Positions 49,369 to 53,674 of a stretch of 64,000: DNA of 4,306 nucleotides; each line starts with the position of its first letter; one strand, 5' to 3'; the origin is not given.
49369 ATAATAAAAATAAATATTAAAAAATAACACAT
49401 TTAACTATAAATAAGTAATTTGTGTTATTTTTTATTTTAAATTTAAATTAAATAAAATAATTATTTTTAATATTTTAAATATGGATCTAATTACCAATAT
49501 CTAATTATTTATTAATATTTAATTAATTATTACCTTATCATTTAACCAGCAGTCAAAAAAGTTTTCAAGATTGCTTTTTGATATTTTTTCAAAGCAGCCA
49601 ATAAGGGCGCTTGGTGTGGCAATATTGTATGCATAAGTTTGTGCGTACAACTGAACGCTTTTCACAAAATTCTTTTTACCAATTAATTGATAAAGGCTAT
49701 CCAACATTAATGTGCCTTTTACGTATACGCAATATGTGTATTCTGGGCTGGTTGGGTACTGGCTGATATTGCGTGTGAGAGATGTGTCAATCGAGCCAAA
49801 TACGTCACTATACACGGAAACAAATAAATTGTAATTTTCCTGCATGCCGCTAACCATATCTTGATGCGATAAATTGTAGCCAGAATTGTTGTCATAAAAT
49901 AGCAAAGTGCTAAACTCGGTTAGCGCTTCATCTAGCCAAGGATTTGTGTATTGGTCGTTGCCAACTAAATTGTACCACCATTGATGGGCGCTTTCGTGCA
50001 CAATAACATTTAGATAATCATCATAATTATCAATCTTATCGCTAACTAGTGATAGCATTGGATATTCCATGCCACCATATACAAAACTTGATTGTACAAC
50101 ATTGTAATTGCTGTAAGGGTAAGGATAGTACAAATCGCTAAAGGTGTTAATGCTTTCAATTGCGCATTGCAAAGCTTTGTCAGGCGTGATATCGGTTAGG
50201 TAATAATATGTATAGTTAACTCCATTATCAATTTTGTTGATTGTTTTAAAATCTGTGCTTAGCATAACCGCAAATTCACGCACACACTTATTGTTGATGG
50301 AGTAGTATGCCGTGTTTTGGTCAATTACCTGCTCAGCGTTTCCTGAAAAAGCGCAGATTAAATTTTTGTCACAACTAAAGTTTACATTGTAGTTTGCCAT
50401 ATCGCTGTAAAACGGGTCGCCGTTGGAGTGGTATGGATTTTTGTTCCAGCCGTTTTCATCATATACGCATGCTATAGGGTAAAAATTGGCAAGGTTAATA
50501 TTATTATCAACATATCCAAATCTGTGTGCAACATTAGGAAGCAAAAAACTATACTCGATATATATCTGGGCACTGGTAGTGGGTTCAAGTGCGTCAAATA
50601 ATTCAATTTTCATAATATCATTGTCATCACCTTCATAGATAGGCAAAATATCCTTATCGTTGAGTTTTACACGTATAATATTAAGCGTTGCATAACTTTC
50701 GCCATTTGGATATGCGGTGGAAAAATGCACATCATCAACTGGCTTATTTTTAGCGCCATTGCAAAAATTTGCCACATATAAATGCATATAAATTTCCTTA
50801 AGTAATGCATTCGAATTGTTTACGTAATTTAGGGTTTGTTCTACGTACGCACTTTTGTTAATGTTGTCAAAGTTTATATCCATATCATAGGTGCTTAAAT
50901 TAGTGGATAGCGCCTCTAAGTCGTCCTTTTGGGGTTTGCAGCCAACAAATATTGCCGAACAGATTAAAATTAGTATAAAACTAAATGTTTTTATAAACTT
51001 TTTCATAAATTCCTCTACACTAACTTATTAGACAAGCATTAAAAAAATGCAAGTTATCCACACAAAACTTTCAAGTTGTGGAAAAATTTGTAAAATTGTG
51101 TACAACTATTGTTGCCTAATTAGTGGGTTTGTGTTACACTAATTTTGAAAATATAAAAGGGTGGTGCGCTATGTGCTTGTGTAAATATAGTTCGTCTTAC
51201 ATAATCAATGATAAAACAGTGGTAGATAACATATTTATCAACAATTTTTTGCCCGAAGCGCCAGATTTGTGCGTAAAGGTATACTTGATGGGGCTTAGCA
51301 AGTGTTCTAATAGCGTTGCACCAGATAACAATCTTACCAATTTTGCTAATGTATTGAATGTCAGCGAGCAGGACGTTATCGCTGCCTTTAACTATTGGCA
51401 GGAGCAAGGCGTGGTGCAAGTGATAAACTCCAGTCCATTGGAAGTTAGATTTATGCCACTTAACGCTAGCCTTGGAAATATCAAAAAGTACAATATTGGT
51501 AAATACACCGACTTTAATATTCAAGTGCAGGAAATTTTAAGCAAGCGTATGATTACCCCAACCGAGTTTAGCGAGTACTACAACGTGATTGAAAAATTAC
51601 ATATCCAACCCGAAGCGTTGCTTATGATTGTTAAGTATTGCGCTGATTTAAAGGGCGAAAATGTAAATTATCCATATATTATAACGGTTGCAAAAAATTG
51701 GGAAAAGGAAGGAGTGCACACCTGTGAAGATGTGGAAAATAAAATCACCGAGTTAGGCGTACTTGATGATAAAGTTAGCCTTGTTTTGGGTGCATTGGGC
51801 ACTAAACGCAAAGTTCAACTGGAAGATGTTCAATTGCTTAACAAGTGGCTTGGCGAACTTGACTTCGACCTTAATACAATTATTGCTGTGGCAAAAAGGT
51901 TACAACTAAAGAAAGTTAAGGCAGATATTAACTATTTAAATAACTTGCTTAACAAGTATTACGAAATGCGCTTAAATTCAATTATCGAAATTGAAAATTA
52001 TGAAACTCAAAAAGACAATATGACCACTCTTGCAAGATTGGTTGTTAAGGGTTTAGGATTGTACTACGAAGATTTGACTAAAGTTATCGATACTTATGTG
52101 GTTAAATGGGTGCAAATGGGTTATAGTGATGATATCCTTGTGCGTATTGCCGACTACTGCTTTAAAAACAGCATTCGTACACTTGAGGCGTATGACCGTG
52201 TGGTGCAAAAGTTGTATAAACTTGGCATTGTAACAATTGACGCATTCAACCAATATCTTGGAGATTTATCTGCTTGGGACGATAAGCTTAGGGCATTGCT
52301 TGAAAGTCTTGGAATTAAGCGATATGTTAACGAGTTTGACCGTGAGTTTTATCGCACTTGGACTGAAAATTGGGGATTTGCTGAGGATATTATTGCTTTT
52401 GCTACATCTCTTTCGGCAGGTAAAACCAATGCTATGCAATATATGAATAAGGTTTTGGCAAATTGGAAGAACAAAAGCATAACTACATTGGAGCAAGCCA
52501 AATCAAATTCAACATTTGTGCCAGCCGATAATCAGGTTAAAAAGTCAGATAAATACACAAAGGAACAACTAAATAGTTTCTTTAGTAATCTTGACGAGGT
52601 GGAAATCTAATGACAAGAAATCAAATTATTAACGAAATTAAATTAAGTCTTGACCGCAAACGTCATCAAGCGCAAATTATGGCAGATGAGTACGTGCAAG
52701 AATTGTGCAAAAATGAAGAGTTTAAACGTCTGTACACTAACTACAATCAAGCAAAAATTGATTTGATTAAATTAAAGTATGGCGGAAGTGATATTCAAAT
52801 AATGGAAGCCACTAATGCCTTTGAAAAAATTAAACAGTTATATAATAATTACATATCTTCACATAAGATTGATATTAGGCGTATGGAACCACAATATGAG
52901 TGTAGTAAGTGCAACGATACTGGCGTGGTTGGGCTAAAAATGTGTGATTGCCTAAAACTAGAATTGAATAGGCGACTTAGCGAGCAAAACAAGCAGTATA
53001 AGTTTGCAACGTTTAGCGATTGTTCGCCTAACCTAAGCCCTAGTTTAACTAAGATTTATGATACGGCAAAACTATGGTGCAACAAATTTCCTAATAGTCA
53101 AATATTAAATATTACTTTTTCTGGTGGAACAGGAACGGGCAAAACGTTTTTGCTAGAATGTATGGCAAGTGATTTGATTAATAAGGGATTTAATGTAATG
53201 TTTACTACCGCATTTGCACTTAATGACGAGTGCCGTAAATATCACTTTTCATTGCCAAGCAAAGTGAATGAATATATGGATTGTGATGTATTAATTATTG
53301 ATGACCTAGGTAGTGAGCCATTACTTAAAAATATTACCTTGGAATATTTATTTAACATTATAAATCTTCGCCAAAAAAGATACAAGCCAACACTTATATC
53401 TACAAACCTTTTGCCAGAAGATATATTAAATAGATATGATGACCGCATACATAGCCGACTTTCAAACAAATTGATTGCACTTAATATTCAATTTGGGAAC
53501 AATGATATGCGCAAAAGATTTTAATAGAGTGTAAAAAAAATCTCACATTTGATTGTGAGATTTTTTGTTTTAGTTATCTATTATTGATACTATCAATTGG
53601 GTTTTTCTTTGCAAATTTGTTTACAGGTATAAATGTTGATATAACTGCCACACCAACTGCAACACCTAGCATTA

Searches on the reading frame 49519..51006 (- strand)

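Call 44: search_protein_families(library=pfam, proteins=[window:49519-51006:-], max_evalue=0.001)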
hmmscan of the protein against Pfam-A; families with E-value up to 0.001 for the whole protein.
window:49519-51006:- (495 aa): 1 family
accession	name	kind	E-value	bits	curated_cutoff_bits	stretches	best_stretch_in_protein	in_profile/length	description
PF01433.26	Peptidase_M1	-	3e-24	86.3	27.7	1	279-487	3-218/218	Peptidase family M1 domain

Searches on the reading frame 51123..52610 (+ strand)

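Call 80: search_protein_families(library=pfam, proteins=[window:51123-52610:+], max_evalue=0.00001)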
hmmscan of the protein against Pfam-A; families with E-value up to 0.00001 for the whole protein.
window:51123-52610:+ (495 aa): 1 family
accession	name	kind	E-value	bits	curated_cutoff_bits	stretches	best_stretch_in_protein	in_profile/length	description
PF07261.16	DnaB_2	-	5.2e-32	109.8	22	2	140-207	8-73/74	Replication initiation and membrane attachment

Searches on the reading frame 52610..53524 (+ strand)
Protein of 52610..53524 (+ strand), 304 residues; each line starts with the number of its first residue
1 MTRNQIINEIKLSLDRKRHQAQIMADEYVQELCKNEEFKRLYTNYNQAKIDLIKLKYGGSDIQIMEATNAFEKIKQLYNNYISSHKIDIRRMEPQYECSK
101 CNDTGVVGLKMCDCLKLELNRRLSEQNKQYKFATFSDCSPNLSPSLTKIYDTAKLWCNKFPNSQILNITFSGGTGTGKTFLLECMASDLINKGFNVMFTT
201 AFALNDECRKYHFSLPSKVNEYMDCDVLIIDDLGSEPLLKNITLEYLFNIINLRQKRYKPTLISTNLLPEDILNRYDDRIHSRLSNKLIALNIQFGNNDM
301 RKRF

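Call 80: search_protein_families(library=pfam, proteins=[window:52610-53524:+], max_evalue=0.00001)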
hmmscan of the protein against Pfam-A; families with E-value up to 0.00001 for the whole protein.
window:52610-53524:+ (304 aa): 2 families
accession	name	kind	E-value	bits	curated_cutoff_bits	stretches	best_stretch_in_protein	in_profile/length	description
PF01695.23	IstB_IS21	-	4.6e-13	49.7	24.1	1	166-267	93-194/238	IstB-like ATP binding protein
PF00308.24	Bac_DnaA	-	7.2e-07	30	23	1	152-289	21-160/162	Bacterial DnaA ATPAse domain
